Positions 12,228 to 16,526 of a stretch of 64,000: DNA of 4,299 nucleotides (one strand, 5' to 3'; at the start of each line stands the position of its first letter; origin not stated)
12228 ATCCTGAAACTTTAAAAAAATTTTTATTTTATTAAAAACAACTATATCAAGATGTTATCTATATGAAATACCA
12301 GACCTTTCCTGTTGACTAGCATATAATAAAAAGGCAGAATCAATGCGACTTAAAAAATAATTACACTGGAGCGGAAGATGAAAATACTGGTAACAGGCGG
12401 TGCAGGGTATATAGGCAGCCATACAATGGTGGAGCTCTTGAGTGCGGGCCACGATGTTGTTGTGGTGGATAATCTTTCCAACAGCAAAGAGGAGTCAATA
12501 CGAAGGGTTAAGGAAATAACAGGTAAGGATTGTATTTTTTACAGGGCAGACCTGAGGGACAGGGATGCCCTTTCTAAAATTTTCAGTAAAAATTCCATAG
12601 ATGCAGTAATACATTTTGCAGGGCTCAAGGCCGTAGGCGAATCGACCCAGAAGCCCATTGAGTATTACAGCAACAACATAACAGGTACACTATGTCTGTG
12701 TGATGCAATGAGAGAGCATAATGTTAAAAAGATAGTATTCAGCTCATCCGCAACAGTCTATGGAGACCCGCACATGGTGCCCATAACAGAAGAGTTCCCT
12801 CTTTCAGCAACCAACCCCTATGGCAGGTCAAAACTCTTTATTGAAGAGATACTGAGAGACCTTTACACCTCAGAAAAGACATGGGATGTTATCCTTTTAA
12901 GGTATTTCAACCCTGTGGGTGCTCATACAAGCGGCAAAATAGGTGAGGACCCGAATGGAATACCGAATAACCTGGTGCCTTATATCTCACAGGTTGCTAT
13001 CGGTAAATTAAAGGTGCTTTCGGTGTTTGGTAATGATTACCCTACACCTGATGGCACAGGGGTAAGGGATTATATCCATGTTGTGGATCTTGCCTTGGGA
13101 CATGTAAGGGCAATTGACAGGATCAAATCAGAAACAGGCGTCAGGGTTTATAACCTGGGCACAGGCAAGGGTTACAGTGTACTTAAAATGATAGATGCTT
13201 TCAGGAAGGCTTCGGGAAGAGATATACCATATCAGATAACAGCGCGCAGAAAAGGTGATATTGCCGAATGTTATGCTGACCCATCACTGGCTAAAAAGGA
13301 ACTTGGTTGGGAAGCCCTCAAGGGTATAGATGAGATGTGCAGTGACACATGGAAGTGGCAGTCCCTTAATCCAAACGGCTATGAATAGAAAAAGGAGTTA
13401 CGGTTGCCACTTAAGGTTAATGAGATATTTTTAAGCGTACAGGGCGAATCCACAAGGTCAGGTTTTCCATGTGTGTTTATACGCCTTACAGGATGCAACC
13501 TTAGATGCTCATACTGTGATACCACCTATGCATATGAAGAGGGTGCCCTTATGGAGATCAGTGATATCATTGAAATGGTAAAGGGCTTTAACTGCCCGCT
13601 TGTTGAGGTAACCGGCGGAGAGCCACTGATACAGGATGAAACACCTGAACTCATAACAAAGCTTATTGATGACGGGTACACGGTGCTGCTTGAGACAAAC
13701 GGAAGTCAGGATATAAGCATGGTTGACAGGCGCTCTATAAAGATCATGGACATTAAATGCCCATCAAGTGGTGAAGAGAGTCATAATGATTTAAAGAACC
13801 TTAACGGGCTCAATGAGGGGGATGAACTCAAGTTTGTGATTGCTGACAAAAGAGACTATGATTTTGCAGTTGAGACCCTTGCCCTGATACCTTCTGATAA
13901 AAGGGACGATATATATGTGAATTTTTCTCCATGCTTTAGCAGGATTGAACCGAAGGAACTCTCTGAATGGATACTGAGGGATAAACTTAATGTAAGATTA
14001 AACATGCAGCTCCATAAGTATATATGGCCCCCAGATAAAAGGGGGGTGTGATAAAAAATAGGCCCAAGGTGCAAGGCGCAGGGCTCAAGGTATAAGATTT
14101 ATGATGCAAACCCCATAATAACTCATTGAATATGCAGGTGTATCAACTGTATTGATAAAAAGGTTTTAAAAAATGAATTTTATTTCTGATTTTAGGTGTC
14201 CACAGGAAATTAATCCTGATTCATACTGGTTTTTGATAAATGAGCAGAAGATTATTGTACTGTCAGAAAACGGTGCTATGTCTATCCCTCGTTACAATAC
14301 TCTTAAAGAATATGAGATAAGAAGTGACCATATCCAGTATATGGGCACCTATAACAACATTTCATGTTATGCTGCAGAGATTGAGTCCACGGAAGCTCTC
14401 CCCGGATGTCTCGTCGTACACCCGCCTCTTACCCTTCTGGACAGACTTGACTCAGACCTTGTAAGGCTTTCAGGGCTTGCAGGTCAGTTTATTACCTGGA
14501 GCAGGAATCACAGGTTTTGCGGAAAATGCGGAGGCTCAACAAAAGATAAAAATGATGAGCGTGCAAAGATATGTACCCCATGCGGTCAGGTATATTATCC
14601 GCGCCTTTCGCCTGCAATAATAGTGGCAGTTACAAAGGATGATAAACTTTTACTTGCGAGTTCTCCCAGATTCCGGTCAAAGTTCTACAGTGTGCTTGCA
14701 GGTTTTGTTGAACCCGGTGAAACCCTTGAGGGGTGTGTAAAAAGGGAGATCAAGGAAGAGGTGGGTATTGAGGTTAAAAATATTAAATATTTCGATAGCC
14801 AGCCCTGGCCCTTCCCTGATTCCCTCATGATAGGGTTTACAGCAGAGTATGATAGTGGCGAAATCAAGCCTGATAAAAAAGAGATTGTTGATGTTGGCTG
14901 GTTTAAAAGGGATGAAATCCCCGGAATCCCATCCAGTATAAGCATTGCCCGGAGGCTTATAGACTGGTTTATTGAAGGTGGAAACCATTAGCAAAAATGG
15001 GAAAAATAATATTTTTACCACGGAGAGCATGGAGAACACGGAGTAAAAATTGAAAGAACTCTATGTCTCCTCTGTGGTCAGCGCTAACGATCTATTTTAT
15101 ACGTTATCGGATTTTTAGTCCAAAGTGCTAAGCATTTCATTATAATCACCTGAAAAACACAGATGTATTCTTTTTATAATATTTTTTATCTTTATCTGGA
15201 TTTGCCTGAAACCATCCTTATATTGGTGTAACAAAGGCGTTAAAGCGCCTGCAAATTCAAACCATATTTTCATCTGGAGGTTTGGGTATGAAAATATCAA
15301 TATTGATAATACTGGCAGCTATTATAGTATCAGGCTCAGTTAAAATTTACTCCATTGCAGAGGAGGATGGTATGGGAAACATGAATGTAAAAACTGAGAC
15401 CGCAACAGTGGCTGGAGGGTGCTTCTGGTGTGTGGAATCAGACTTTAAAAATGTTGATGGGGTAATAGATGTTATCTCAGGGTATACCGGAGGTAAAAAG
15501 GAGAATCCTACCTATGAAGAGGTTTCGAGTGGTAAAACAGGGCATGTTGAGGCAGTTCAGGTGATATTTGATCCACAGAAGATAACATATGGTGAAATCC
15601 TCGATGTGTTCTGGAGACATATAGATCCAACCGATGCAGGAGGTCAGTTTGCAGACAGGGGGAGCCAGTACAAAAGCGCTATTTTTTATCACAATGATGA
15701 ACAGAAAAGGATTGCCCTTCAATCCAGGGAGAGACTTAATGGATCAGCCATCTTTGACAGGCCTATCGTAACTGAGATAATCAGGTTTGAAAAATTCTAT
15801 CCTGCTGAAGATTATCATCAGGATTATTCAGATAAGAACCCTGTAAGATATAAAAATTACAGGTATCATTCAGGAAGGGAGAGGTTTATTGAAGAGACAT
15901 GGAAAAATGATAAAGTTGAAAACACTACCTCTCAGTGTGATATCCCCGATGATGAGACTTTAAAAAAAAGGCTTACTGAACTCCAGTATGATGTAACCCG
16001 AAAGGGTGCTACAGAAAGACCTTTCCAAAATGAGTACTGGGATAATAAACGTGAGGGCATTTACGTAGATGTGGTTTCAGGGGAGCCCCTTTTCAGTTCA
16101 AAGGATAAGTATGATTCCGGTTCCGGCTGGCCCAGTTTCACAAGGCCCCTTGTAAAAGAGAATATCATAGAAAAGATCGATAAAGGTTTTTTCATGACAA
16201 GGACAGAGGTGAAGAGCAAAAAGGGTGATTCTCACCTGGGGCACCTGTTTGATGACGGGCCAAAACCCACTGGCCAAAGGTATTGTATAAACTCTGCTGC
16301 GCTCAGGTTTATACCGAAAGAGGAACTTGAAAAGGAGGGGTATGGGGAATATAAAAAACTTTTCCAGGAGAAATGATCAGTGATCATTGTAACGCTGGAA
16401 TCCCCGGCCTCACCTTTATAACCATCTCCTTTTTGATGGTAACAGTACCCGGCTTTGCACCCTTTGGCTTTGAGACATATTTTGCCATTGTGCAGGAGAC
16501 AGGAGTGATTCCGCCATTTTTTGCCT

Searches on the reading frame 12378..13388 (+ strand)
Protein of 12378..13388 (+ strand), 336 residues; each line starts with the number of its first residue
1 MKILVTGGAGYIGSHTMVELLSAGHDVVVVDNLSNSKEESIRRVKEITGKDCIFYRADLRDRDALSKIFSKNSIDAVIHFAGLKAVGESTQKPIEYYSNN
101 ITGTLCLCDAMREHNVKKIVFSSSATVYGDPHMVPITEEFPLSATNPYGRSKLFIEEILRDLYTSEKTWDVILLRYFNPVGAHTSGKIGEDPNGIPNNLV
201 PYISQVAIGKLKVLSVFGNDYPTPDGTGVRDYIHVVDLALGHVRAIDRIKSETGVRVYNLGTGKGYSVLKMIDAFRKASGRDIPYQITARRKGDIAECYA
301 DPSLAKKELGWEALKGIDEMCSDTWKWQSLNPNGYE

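Call 56: search_protein_families(library=pfam, proteins=[window:12378-13388:+], max_evalue=0.00001)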
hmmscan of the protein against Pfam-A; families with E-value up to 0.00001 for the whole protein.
window:12378-13388:+ (336 aa): 9 families
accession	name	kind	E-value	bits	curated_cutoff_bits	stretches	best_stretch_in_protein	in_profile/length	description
PF16363.11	GDP_Man_Dehyd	-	1.3e-62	212.7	27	1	4-324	1-332/332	GDP-mannose 4,6 dehydratase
PF01370.27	Epimerase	-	8.2e-60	202.6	20.9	1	3-261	1-240/240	NAD dependent epimerase/dehydratase family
PF02719.21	Polysacc_synt_2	-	1.8e-18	67.2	20.2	1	3-182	1-174/293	Polysaccharide biosynthesis protein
PF01073.25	3Beta_HSD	-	5.2e-17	62.2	22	1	4-157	1-155/280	3-beta hydroxysteroid dehydrogenase/isomerase family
PF04321.23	RmlD_sub_bind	-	8.8e-13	48.4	27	1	1-161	1-138/287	RmlD substrate binding domain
PF00106.31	adh_short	-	2.1e-10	40.9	26.6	1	3-126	3-139/195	short chain dehydrogenase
PF08659.16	KR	-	1.2e-08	35.5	22.6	1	3-131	3-144/180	KR domain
PF13460.12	NAD_binding_10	-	1.7e-08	35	27.2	1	7-169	1-138/184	NAD(P)H-binding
PF05368.20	NmrA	-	2.6e-06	27.7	27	1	2-124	4-107/298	NmrA-like family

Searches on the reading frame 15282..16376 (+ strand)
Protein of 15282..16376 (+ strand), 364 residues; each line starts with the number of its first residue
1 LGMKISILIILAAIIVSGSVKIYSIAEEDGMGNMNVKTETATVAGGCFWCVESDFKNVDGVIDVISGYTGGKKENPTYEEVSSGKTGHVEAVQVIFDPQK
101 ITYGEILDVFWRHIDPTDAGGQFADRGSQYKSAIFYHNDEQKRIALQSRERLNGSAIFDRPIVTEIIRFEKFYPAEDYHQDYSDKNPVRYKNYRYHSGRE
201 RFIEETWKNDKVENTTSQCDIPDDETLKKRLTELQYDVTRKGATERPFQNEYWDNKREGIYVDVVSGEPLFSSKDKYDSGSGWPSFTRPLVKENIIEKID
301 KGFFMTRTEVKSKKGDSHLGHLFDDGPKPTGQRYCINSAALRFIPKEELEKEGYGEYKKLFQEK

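Call 56: search_protein_families(library=pfam, proteins=[window:15282-16376:+], max_evalue=0.00001)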
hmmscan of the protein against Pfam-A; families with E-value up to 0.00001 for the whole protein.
window:15282-16376:+ (364 aa): 2 families
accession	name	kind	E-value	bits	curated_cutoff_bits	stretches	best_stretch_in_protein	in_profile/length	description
PF01625.27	PMSR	-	2.6e-65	219.8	23.7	1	40-191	1-152/153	Peptide methionine sulfoxide reductase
PF01641.26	SelR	-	9.9e-48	161.3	24.9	1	231-345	1-116/116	SelR domain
